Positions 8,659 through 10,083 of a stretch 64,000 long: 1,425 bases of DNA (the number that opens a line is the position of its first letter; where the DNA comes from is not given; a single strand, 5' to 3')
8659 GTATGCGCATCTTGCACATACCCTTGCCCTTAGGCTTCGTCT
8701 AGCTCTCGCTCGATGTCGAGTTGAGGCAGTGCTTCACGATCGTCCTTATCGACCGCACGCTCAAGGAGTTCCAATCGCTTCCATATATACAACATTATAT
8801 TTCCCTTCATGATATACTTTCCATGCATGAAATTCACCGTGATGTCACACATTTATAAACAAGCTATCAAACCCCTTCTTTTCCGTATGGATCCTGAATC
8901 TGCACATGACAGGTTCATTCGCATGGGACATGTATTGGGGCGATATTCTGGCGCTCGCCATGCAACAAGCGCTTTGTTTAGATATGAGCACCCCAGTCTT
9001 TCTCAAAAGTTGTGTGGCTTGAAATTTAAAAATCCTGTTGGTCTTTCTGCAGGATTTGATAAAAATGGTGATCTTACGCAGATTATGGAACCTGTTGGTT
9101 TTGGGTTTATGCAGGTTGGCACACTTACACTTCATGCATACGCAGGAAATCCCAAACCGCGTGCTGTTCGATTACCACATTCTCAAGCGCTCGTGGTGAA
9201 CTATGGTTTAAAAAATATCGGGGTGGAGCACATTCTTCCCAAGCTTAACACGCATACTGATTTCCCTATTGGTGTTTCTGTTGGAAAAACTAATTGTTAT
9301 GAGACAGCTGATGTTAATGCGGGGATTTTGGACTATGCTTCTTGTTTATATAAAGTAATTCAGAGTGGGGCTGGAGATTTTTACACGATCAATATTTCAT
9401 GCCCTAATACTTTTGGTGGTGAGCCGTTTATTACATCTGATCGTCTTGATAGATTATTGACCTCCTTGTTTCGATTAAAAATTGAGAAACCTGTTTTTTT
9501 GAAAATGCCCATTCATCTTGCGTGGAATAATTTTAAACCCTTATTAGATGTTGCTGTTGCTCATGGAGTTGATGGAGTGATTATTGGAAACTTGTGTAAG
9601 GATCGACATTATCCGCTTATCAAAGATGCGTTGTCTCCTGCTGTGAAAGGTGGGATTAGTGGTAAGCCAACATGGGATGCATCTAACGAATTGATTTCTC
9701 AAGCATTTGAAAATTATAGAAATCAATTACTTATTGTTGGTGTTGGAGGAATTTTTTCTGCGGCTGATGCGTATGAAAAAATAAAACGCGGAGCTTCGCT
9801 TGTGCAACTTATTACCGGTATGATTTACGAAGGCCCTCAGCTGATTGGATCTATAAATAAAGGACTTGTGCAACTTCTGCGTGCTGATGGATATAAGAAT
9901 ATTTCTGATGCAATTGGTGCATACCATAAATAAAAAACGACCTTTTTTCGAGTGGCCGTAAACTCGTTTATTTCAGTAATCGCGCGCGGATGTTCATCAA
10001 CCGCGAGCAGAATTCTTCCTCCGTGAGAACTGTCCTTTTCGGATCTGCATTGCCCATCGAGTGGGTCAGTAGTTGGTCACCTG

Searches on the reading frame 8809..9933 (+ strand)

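Call 20: search_protein_families(library=ncbifam, max_evalue=0.00001, proteins=[window:8809-9933:+])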
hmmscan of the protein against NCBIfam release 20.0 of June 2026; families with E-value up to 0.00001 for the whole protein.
window:8809-9933:+ (374 aa): 15 families
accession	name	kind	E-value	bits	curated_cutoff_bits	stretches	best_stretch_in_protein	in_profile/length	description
NF003651.0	PRK05286.2-4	equivalog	1.7e-101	339.5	448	1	20-372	12-375/377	quinone-dependent dihydroorotate dehydrogenase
NF003652.0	PRK05286.2-5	equivalog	2.4e-95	319.7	267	1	15-365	2-352/353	quinone-dependent dihydroorotate dehydrogenase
TIGR01036.1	pyrD_sub2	equivalog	7.7e-80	268.3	200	1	20-373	4-355/356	dihydroorotate dehydrogenase (quinone)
NF003645.0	PRK05286.1-2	equivalog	4.6e-79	265.9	366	1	13-373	2-355/359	quinone-dependent dihydroorotate dehydrogenase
NF003649.0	PRK05286.2-2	equivalog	7.8e-75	252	505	1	18-372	4-349/351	quinone-dependent dihydroorotate dehydrogenase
NF003650.0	PRK05286.2-3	equivalog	5.6e-72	242.8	477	1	8-371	8-387/393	quinone-dependent dihydroorotate dehydrogenase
NF003648.0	PRK05286.2-1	equivalog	4.3e-70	236.4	433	1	15-372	3-355/360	quinone-dependent dihydroorotate dehydrogenase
NF003646.0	PRK05286.1-4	equivalog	9.7e-68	228.5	457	1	19-354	5-337/341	quinone-dependent dihydroorotate dehydrogenase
NF003647.0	PRK05286.1-5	equivalog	2.2e-67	227.4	619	1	19-370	4-351/354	quinone-dependent dihydroorotate dehydrogenase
NF003644.0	PRK05286.1-1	equivalog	2.9e-63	214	418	1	18-349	4-332/336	quinone-dependent dihydroorotate dehydrogenase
NF041011.1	dihydoor_dh_Arch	equivalog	6.3e-27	94.4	330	1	67-373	2-288/289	dihydroorotate dehydrogenase PyrD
TIGR01037.2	pyrD_sub1_fam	subfamily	1.6e-26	93.1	270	1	64-372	1-299/300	dihydroorotate dehydrogenase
NF005574.0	PRK07259.1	equivalog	5.5e-26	91.2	269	1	63-373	4-303/304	dihydroorotate dehydrogenase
NF002702.0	PRK02506.1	equivalog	5.5e-19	68.4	301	1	86-371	28-308/313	dihydroorotate oxidase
NF006183.0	PRK08318.1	equivalog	1.5e-10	40.4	335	1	254-371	203-318/422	NAD-dependent dihydropyrimidine dehydrogenase subunit PreA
